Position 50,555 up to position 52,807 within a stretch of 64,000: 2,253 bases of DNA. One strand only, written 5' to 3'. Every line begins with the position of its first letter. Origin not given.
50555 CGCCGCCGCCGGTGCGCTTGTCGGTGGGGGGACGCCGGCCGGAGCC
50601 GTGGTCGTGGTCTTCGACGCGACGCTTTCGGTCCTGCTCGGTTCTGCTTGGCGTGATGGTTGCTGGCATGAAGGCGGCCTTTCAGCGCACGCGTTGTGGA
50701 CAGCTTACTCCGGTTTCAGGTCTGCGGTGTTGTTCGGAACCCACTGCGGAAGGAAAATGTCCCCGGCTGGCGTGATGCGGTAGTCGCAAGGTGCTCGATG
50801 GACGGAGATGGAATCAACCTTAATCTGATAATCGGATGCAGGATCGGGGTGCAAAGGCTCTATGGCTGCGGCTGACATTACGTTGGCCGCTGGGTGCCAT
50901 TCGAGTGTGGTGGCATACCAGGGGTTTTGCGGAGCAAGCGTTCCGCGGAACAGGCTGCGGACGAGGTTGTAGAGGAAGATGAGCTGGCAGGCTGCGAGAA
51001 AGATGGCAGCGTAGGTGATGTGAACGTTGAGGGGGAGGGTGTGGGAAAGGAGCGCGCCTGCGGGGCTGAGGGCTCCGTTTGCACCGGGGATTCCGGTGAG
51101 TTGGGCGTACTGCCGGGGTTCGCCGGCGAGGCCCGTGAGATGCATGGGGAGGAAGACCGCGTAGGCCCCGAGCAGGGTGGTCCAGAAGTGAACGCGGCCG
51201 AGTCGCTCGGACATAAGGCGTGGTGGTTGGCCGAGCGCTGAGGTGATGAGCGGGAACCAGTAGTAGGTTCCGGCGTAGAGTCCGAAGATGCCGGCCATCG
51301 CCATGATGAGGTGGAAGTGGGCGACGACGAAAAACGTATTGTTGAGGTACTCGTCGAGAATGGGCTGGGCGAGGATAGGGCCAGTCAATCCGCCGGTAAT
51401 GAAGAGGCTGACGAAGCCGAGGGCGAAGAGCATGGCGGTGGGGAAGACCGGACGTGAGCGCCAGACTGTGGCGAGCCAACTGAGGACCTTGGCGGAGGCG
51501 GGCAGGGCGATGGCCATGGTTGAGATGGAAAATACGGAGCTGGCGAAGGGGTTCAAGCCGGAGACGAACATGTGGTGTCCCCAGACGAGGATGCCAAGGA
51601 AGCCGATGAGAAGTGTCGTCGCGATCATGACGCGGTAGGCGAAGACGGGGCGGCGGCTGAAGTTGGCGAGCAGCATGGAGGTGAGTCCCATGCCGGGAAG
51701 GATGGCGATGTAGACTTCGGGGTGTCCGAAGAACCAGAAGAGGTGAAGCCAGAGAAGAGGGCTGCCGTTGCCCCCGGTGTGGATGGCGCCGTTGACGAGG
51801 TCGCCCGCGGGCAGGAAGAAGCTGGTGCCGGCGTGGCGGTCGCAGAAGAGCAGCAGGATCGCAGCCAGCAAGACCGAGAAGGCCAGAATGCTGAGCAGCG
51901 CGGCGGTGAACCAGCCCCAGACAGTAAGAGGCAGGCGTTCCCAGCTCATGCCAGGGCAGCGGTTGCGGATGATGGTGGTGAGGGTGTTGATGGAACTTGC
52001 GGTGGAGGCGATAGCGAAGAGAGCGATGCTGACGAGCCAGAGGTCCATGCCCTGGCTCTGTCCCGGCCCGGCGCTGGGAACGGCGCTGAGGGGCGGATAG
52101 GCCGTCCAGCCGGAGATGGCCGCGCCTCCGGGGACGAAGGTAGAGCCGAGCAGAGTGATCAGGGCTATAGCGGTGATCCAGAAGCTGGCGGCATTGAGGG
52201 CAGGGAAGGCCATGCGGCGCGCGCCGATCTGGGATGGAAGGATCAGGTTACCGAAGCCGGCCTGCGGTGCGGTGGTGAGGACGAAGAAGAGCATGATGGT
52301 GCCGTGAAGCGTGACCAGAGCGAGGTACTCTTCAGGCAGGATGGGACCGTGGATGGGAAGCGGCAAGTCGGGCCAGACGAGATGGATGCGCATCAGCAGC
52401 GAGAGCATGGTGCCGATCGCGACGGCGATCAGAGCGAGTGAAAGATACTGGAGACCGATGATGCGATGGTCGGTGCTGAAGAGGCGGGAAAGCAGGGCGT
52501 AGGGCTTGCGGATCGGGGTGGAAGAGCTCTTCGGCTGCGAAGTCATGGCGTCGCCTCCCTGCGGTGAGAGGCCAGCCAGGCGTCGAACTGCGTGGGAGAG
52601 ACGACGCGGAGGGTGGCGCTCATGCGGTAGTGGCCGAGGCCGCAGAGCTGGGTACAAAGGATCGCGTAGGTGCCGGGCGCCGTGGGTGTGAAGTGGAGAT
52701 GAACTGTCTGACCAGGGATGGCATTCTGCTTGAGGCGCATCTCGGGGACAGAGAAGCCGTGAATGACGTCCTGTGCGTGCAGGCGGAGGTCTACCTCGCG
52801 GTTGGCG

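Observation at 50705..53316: A1-type cytochrome c oxidase with D-channel Asp replaced by Arg and a coordinated loss of the Mg site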

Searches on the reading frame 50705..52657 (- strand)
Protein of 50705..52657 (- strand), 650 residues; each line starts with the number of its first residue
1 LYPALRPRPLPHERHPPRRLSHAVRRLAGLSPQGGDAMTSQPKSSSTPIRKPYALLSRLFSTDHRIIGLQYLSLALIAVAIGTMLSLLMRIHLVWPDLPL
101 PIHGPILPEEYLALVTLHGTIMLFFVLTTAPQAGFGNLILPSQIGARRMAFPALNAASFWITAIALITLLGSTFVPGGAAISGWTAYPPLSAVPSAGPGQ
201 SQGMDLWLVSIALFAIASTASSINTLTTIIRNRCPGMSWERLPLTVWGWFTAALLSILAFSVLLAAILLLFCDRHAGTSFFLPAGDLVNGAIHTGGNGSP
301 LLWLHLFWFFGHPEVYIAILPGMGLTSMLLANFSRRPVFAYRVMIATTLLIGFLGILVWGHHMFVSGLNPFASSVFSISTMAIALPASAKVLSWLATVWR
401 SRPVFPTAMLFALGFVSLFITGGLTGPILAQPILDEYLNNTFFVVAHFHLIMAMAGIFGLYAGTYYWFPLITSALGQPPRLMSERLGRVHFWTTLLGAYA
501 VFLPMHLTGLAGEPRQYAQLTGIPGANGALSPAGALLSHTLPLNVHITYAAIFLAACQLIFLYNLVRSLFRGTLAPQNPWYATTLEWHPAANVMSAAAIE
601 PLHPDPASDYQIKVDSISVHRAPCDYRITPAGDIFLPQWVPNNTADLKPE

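Call 3: search_protein_families(library=pfam, proteins=[window:50705-52657:-], max_evalue=0.01)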
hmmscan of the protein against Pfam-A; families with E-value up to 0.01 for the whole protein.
window:50705-52657:- (650 aa): 1 family
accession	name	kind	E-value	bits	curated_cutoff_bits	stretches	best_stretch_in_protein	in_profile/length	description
PF00115.25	COX1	-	2.1e-127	426.1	34.8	1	67-520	2-413/436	Cytochrome C and Quinol oxidase polypeptide I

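Call 4: search_protein_families(library=ncbifam, proteins=[window:50705-52657:-], max_evalue=0.01)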
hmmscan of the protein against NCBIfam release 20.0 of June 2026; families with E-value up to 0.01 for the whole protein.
window:50705-52657:- (650 aa): 8 families
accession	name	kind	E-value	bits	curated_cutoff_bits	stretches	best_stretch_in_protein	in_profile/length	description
TIGR02891.1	CtaD_CoxA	equivalog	4e-158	527.2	670.75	1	59-591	2-491/504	cytochrome c oxidase subunit I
NF050116.1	cyt_aa3_Actin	exception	8.5e-115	384.5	880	1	59-590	3-493/522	aa3-type cytochrome oxidase subunit I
TIGR02843.1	CyoB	equivalog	2.4e-100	336.9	1020.35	1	59-590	48-543/646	cytochrome o ubiquinol oxidase subunit I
TIGR02882.1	QoxB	equivalog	2.8e-100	336.6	1015.5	1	59-601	45-548/643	cytochrome aa3 quinol oxidase subunit I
NF011592.0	PRK15017.1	equivalog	3.7e-85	287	1271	1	58-590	48-544/663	cytochrome o ubiquinol oxidase subunit I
NF041075.1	quin_ox_SoxB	equivalog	4.4e-18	65.5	700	1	80-459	9-361/468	proton pump complex quinol oxidase subunit SoxB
TIGR00780.1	ccoN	equivalog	6.2e-07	28.7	583.15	1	307-572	201-461/474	cytochrome-c oxidase, cbb3-type subunit I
NF011053.0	PRK14485.1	subfamily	6.6e-06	24.6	1080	1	306-511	202-405/716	putative bifunctional cbb3-type cytochrome c oxidase subunit I/II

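Call 5: search_solved_structures(query=window:50705-52657:-, show_alignments=3, max_evalue=1e-20)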
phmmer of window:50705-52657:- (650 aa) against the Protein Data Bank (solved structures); distinct sequences matched with E-value up to 1e-20: 41.
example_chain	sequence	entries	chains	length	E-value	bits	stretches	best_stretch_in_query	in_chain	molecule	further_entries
7jro_a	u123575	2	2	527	5.1e-104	352.8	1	59-538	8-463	COX1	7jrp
7rh5_R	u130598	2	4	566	1.8e-101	344.4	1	58-589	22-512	Cytochrome c oxidase subunit 1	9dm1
6adq_F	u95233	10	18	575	1.9e-101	344.3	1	58-589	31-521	Cytochrome c oxidase subunit 1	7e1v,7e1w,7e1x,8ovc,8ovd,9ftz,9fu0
7rh6_R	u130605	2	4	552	2e-101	344.2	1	58-589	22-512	Cytochrome c oxidase subunit 1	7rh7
9wcx_I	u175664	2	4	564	2.3e-101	344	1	54-589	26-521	Cytochrome c oxidase subunit 1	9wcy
8hcr_F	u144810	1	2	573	5.6e-101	342.7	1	57-589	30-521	Probable cytochrome c oxidase subunit 1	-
6hwh_V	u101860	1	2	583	5.9e-100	339.4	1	33-589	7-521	Cytochrome c oxidase subunit 1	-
7q21_D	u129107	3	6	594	1.3e-97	331.6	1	50-587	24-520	Cytochrome c oxidase subunit 1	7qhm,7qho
9f5x_2A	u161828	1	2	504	1.4e-95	324.9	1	59-539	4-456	Cytochrome c oxidase subunit 1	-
9f60_2A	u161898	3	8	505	1.4e-95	324.9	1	59-539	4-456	Cytochrome c oxidase subunit 1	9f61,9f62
6giq_a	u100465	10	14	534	4.3e-95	323.3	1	59-549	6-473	Cytochrome c oxidase subunit 1 | CYTOCHROME C OXIDASE SUBUNIT 1; SYNONYM: CYTOCHROME C OXIDASE POLYPEPTIDE I, COX1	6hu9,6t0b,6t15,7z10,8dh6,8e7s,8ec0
6ymx_a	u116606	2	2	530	1.2e-94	321.9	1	59-549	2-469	Cytochrome c oxidase subunit 1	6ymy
5z62_A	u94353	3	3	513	1.6e-93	318.1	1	59-542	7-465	Cytochrome c oxidase subunit 1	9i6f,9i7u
8ucj_a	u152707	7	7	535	5.1e-93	316.4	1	59-539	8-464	Cytochrome c oxidase subunit 1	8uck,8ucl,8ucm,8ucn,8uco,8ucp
1ar1_A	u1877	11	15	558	7.2e-93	315.9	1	59-521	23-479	CYTOCHROME C OXIDASE | Cytochrome c oxidase subunit 1-beta | Cytochrome c oxidase subunit 1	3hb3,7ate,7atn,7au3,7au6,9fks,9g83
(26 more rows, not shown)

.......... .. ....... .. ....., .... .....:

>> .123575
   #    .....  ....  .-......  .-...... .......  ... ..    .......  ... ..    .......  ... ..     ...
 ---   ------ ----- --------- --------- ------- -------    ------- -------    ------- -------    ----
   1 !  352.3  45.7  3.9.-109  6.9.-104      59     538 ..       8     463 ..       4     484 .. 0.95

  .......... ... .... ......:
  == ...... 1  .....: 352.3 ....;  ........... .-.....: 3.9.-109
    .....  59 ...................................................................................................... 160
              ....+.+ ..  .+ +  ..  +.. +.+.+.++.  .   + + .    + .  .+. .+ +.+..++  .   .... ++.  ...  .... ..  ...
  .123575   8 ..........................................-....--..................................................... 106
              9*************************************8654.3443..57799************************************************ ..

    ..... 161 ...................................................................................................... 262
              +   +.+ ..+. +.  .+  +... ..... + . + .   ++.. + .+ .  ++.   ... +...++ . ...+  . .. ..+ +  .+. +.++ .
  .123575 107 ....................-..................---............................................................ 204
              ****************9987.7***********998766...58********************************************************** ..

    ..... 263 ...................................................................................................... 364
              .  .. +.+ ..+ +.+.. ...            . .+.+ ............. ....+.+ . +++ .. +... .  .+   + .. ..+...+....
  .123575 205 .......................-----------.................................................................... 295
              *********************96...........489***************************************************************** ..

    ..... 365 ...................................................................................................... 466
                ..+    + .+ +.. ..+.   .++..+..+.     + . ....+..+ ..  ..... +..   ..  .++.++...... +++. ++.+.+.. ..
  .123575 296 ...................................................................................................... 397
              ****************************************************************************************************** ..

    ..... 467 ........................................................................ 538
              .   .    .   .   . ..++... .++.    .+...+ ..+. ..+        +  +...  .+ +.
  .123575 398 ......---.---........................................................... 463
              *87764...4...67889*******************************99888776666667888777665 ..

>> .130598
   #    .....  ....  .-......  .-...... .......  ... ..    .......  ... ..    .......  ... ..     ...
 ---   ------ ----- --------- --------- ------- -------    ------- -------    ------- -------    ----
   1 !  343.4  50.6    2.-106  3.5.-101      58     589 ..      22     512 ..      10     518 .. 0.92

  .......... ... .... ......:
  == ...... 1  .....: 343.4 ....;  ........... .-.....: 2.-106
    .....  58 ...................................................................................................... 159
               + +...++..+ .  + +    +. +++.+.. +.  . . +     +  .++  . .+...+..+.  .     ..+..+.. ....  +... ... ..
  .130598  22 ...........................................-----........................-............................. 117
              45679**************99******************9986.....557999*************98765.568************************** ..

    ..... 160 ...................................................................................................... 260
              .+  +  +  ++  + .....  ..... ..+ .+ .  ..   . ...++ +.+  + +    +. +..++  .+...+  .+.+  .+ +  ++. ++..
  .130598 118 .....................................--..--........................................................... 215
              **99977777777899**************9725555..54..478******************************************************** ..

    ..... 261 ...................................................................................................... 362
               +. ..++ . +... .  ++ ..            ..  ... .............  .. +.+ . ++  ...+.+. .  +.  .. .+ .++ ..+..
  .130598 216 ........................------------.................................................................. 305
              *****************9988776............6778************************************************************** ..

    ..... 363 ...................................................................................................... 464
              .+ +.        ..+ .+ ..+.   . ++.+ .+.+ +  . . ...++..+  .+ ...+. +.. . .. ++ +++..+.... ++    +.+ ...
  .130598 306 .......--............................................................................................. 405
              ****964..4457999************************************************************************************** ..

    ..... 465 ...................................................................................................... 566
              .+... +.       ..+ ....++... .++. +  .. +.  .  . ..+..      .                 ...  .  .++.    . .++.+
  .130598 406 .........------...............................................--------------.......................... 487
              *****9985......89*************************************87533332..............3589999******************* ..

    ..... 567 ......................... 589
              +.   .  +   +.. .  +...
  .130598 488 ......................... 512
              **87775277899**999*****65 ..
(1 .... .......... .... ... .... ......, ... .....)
